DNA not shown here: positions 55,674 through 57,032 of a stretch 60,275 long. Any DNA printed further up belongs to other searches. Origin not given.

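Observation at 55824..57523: Histidine kinase with a C-terminal YHS/TRASH metal-binding domain paired with a NarL-type regulator: candidate direct cytoplasmic metal sensor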

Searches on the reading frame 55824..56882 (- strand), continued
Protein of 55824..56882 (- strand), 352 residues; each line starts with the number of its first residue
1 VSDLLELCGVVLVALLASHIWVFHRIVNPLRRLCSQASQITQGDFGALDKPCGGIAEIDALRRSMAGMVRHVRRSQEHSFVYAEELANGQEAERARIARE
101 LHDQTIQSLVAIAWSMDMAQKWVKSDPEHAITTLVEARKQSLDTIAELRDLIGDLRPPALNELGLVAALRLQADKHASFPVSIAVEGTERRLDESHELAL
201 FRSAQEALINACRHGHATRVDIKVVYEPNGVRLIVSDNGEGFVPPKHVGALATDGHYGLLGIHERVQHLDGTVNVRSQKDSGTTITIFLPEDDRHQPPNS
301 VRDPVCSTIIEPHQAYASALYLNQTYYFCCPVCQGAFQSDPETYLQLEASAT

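Call 11: find_encoding_contigs(protein=P0001, flank=10000, max_places=3)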
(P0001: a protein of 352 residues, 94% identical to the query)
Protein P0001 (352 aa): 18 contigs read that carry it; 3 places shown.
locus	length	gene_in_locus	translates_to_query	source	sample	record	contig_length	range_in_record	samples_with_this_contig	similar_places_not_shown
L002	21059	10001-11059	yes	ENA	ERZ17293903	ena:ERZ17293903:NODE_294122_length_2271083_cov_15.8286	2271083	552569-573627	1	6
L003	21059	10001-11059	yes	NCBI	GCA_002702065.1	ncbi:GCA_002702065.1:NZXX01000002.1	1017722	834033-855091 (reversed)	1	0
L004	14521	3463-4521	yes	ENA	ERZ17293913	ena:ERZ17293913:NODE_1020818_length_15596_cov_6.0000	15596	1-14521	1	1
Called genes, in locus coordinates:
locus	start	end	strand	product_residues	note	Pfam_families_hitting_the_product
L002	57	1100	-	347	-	PF00589:Phage_integrase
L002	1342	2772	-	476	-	PF13529:Peptidase_C39_2, PF13424:TPR_12 (faint), PF13428:TPR_14 (faint), PF00515:TPR_1 (faint), PF13174:TPR_6 (faint), PF13181:TPR_8 (faint), PF07719:TPR_2 (weak)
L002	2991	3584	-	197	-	PF00355:Rieske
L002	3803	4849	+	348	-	PF23472:LysM2_CERK1_LYK3_4_5 (faint), PF01476:LysM, PF23446:LysM1_NFP_LYK (faint), PF23462:LysM3_NFP (faint), PF01476:LysM, PF23473:LysM3_LYK4_5 (weak), PF03734:YkuD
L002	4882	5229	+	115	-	PF01609:DDE_Tnp_1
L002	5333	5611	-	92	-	PF02583:Trns_repr_metal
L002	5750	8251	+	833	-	PF00403:HMA, PF00122:E1-E2_ATPase, PF00702:Hydrolase, PF12710:HAD (faint), PF08282:Hydrolase_3 (weak)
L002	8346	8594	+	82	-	PF13442:Cytochrome_CBB3 (weak), PF00034:Cytochrom_C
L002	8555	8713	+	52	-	-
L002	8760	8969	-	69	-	PF00403:HMA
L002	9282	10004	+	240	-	PF00072:Response_reg, PF00196:GerE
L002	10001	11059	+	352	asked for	PF07730:HisKA_3, PF13581:HATPase_c_2 (faint), PF02518:HATPase_c, PF04945:YHS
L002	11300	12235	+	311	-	PF15902:Sortilin-Vps10 (faint)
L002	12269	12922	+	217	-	PF00578:AhpC-TSA, PF08534:Redoxin, PF13098:Thioredoxin_2 (weak), PF00085:Thioredoxin, PF13905:Thioredoxin_8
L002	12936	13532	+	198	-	PF11303:DUF3105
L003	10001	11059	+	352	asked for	PF07730:HisKA_3, PF13581:HATPase_c_2 (faint), PF02518:HATPase_c, PF04945:YHS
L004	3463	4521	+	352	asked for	PF07730:HisKA_3, PF13581:HATPase_c_2 (faint), PF02518:HATPase_c, PF04945:YHS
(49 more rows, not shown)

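Call 20: find_related_loci(query=A1, collection=genome_contigs, flank=8000)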
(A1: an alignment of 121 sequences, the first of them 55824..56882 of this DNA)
Query A1 (352 aa) in genome_contigs; peptide patterns used: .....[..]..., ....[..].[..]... (x = any residue, [..] = any of these).
600 stretches matched a pattern (row limit reached: there are more); 557 encode a relative of the query (tblastn E <= 1e-3); the best 80 are kept; 80 distinct loci.
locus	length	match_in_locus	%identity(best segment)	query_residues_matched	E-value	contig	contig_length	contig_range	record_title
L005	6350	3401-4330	38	30-345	4e-59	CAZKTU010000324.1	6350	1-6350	MAG TPA_asm: uncultured Oscillochloris sp. isolate SRP242652_co2_165 genome assembly, contig: NODE_12753_length_6350_cov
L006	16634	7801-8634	40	23-290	2e-53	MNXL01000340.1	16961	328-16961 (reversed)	MAG: Anaerolineae bacterium CG2_30_64_16 cg2_3.0_scaffold_2825_c, whole genome shotgun sequence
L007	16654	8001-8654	42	76-290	3e-45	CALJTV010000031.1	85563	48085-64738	MAG: uncultured Dehalococcoidia bacterium isolate S1_Bin_MAXBIN__111_1 genome assembly, contig: c_000000629819, whole ge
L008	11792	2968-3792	37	66-331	4e-41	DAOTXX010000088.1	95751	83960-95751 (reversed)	MAG TPA_asm: Thermoflexales bacterium isolate H21_290 k133_138111, whole genome shotgun sequence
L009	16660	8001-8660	40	73-290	9e-37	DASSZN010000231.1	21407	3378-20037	MAG TPA_asm: Thermomicrobiaceae bacterium isolate SMAG_U710 k141_998207, whole genome shotgun sequence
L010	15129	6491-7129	38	82-294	1e-35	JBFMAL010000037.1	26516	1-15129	MAG: Bacillota bacterium isolate MAG137 MAG137_37, whole genome shotgun sequence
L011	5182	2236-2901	39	82-298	7e-34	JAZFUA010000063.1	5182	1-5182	MAG: Dehalococcoidales bacterium isolate BS2bin.47 BS2bin.47_63, whole genome shotgun sequence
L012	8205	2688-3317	40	84-290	6e-33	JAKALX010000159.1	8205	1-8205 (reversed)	MAG: Chloroflexi bacterium isolate WY5.bin143 NODE_16110_length_8205_cov_1.538128, whole genome shotgun sequence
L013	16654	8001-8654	33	86-300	8e-33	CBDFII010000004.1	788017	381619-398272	MAG: Dehalococcoidia bacterium isolate 1e1f5736-07cf-4cce-af67-888d2012246e genome assembly, contig: contig_4, whole gen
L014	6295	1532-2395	33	4-290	7e-33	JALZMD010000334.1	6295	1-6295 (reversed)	MAG: Chloroflexota bacterium isolate MSU bin50 SD1457-59_k127_824214, whole genome shotgun sequence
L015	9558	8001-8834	31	16-292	2e-32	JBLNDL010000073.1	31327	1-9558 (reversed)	MAG: Sphingomonadaceae bacterium isolate MAG100 PRJNA950955_bin1_renamed_72, whole genome shotgun sequence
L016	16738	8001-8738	34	86-336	3e-32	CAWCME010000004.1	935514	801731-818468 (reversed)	MAG: uncultured Actinomycetes bacterium isolate MFD05502.bin.2.141 genome assembly, contig: contig_19428, whole genome s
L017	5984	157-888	36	43-290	1e-31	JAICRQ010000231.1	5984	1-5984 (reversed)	MAG: Anaerolineales bacterium isolate TY_ISSM_2_bin.28 k141_5302602_length_5984_cov_10.0048, whole genome shotgun sequen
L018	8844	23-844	34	27-299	3e-31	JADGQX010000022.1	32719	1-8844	MAG: Gemmatimonadetes bacterium isolate Chersky.3_43 contig-100_188, whole genome shotgun sequence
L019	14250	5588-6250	35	74-290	1e-29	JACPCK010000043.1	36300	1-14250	MAG: Chloroflexi bacterium isolate NC_groundwater_281_Ag_S-0.65um_61_16 S6_GD2017_2_S65_scaffold_465, whole genome shotg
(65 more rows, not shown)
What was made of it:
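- Tried and rejected: The genome_contigs scan with the full-length alignment (call 20) picked generic HisKA_3 peptide patterns.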

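Call 25: find_encoding_contigs(protein=P0043, flank=8000, max_places=1)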
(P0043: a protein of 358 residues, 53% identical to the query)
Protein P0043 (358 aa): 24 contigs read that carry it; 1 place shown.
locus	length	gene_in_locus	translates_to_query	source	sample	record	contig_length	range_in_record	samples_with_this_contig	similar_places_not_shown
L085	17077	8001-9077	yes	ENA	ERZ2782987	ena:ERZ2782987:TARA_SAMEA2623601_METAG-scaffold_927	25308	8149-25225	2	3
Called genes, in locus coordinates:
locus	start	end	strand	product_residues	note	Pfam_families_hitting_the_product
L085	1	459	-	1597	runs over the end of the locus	PF13676:TIR_2, PF00931:NB-ARC, PF17908:APAF1_C (weak)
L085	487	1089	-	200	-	PF00239:Resolvase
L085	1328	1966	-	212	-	PF00239:Resolvase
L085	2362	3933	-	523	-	PF13676:TIR_2, PF03781:FGE-sulfatase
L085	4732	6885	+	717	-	PF00122:E1-E2_ATPase, PF00702:Hydrolase, PF08282:Hydrolase_3 (faint), PF12710:HAD (weak)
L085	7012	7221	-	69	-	PF00403:HMA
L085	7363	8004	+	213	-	PF00072:Response_reg, PF00196:GerE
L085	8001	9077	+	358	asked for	PF07730:HisKA_3, PF02518:HATPase_c, PF04945:YHS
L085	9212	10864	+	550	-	PF07732:Cu-oxidase_3, PF07731:Cu-oxidase_2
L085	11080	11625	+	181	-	PF03713:DUF305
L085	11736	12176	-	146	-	PF01475:FUR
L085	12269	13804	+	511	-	PF01545:Cation_efflux, PF16916:ZT_dimer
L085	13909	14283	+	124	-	-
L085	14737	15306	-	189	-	-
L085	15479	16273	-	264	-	PF00899:ThiF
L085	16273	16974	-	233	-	PF14460:Prok-E2_D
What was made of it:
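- The paralogous locus L085 carries Fur and CDF genes (call 25).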

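Call 26: find_encoding_contigs(protein=P0089, flank=8000, max_places=1)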
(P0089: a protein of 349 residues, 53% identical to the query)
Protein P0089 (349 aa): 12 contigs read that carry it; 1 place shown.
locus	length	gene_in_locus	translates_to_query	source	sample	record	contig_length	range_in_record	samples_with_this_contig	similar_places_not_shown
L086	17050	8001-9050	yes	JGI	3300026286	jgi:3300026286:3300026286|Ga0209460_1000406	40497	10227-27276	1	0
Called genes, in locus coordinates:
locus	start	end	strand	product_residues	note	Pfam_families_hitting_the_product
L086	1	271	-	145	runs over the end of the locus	PF03965:Penicillinase_R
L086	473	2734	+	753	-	PF00122:E1-E2_ATPase, PF00702:Hydrolase, PF08282:Hydrolase_3 (faint), PF12710:HAD (weak)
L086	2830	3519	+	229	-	PF00072:Response_reg, PF00486:Trans_reg_C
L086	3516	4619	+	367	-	PF00672:HAMP, PF00512:HisKA, PF02518:HATPase_c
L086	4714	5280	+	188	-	-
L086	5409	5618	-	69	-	PF00403:HMA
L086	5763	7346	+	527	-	PF13231:PMT_2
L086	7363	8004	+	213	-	PF00072:Response_reg, PF00196:GerE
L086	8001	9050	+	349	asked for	PF00672:HAMP (weak), PF07730:HisKA_3, PF02518:HATPase_c, PF04945:YHS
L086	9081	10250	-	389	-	PF01381:HTH_3, PF06114:Peptidase_M78 (weak)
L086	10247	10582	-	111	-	-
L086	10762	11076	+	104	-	PF14452:Multi_ubiq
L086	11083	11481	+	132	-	PF14462:Prok-E2_E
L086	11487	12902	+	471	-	PF00899:ThiF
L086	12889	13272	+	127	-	PF20137:BubE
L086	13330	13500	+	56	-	-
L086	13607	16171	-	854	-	-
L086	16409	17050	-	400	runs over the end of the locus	-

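Call 27: find_encoding_contigs(protein=P0027, flank=8000, max_places=1)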
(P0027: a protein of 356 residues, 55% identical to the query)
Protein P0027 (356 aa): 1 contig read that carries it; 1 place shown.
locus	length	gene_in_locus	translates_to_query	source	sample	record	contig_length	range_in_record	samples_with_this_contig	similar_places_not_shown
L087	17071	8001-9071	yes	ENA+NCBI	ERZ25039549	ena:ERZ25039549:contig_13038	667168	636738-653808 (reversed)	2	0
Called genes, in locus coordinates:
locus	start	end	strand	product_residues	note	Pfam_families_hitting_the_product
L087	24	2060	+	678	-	PF04879:Molybdop_Fe4S4, PF00384:Molybdopterin, PF01568:Molydop_binding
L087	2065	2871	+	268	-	PF13237:Fer4_10 (weak), PF14697:Fer4_21 (faint), PF13247:Fer4_11, PF12838:Fer4_7 (weak), PF00037:Fer4 (weak), PF12797:Fer4_2 (weak), PF12837:Fer4_6 (weak), PF13187:Fer4_9 (weak)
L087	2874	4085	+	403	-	PF03916:NrfD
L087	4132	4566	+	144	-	PF02566:OsmC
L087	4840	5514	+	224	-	PF00122:E1-E2_ATPase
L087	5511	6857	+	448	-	PF00702:Hydrolase, PF12710:HAD, PF08282:Hydrolase_3 (faint)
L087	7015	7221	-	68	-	PF00403:HMA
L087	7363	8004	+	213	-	PF00072:Response_reg, PF00196:GerE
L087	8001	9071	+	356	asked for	PF00672:HAMP (weak), PF07730:HisKA_3, PF02518:HATPase_c, PF04945:YHS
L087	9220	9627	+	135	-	PF02579:Nitro_FeMo-Co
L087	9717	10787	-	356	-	PF03372:Exo_endo_phos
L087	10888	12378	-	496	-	PF13229:Beta_helix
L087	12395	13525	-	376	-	PF13439:Glyco_transf_4, PF13579:Glyco_trans_4_4, PF00534:Glycos_transf_1, PF13692:Glyco_trans_1_4, PF13524:Glyco_trans_1_2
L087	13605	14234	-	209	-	PF13489:Methyltransf_23, PF13847:Methyltransf_31, PF08241:Methyltransf_11, PF08242:Methyltransf_12, PF13649:Methyltransf_25 (weak)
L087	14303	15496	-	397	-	PF13439:Glyco_transf_4, PF20706:GT4-conflict, PF00534:Glycos_transf_1, PF13692:Glyco_trans_1_4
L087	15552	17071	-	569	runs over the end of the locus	PF04932:Wzy_C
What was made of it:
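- None of those regulators is common to all loci, and L087 has none within 8 kb (call 27).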

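Call 29: predict_structure(alignment_id=A1)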
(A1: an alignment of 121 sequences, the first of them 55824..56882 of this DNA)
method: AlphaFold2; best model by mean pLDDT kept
length: 352 residues; sequences in the alignment: 121
mean_pLDDT: 83.5   pTM: 0.56
mean pLDDT of the five models: 83.5, 82.9, 81.0, 80.6, 78.6
residues with pLDDT >= 90: 99; 70-90: 210; 50-70: 42; < 50: 1
segments of 3 or more residues with pLDDT < 50: none
pLDDT, mean of each block of 10 residues (from residue 1): 86 94 92 91 86 88 85 71 64 71 80 87 91 89 75 63 85 79 92 88 91 87 94 94 77 74 86 90 94 81 83 86 86 77 70 48
secondary structure, 60 per line:
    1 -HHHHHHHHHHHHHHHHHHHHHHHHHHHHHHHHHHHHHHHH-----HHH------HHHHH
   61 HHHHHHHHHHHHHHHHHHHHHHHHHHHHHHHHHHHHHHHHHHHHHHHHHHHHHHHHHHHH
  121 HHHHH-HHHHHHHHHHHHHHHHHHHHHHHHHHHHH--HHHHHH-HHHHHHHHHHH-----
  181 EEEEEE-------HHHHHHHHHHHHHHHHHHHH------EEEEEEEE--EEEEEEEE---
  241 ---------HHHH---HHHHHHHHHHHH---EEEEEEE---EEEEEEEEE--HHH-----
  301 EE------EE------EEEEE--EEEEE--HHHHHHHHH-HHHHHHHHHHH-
elements in order: H2-41 H56-125 H127-155 H158-163 H165-175 E181-186 H194-213 E220-227 E230-237 H250-253 H257-268 E272-278 E282-290 E317-321 E324-328 H331-339 H341-351

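Call 41: fold_search(model_id=the predicted structure, library=pdb)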
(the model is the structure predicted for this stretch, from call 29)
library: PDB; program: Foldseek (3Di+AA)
matches with E <= 10: 888; with E <= 0.001: 342
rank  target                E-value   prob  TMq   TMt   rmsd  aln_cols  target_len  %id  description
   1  3ehj_A                2.5e-12  1.00  0.29  0.48  18.7       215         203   23  Crystal structure of DesKC-H188V in complex with AMP-PCP (released 2009-09-15)
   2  5iuk_A                2.7e-12  1.00  0.31  0.48   8.7       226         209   22  Crystal structure of the DesK-DesR complex in the phosphotransfer state with high Mg2+ (150 mM) (released 2016-12-21)
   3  5iuk_D                4.8e-12  1.00  0.31  0.48   8.6       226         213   22  Crystal structure of the DesK-DesR complex in the phosphotransfer state with high Mg2+ (150 mM) (released 2016-12-21)
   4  3ehj_B                5.4e-12  1.00  0.29  0.46  18.8       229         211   22  Crystal structure of DesKC-H188V in complex with AMP-PCP (released 2009-09-15)
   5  3gif_A                5.8e-12  1.00  0.31  0.46   8.5       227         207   22  Crystal structure of DesKC_H188E in complex with ADP (released 2009-09-15)
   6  5iuj_A                6.9e-12  1.00  0.31  0.49   8.5       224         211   22  Crystal structure of the DesK-DesR complex in the phosphotransfer state with low Mg2+ (20 mM) (released 2016-12-21)
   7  5iuj_D                7.8e-12  1.00  0.31  0.48   8.5       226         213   22  Crystal structure of the DesK-DesR complex in the phosphotransfer state with low Mg2+ (20 mM) (released 2016-12-21)
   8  3ehh_B                8.7e-12  1.00  0.29  0.51  16.1       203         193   24  Crystal structure of DesKC-H188V in complex with ADP (released 2009-09-15)
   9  7ssi_E                1.0e-11  1.00  0.30  0.46  17.7       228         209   23  CRYSTAL STRUCTURE OF THE DESK:DESR-Q10A COMPLEX IN THE PHOSPHOTRANSFER STATE (released 2022-11-16)
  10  5iuj_B                1.2e-11  1.00  0.32  0.48  18.1       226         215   22  Crystal structure of the DesK-DesR complex in the phosphotransfer state with low Mg2+ (20 mM) (released 2016-12-21)
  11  5iul_A                1.4e-11  1.00  0.31  0.48   8.8       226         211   23  Crystal structure of the DesK-DesR complex in the phosphotransfer state with high Mg2+ (150 mM) and BeF3 (released 2016-12-21)
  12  7ssj_D                1.8e-11  1.00  0.29  0.45  19.0       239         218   23  Crystal structure of the DesK-DesR complex in the phosphatase state (released 2022-11-16)
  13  3ehf_A                2.1e-11  1.00  0.36  0.61   5.3       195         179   23  Crystal structure of DesKC in complex with AMP-PCP (released 2009-09-15)
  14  7ssj_A                2.4e-11  1.00  0.31  0.47  20.1       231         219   23  Crystal structure of the DesK-DesR complex in the phosphatase state (released 2022-11-16)
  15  5ium_A                2.5e-11  1.00  0.30  0.44   8.4       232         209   24  Crystal structure of phosphorylated DesKC (released 2016-12-21)
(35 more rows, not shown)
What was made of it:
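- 55824..56882 (-): Sensor histidine kinase, 352 aa: TM helix, HAMP-like linker, HisKA_3, HATPase_c, YHS. The AF2 model has pLDDT 83.5, and its best PDB matches are DesK and VraS (calls 29, 41).
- On HisKA_3-type sensor histidine kinase (NarX/DesK/LiaS class): Foldseek hits DesK and VraS at E about 1e-11 to 1e-12 (call 41).
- Closest known: HisKA_3 / NarL-family systems without an external sensor domain. Same: The DHp and CA folds match: the best PDB matches are DesK and VraS (call 41).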
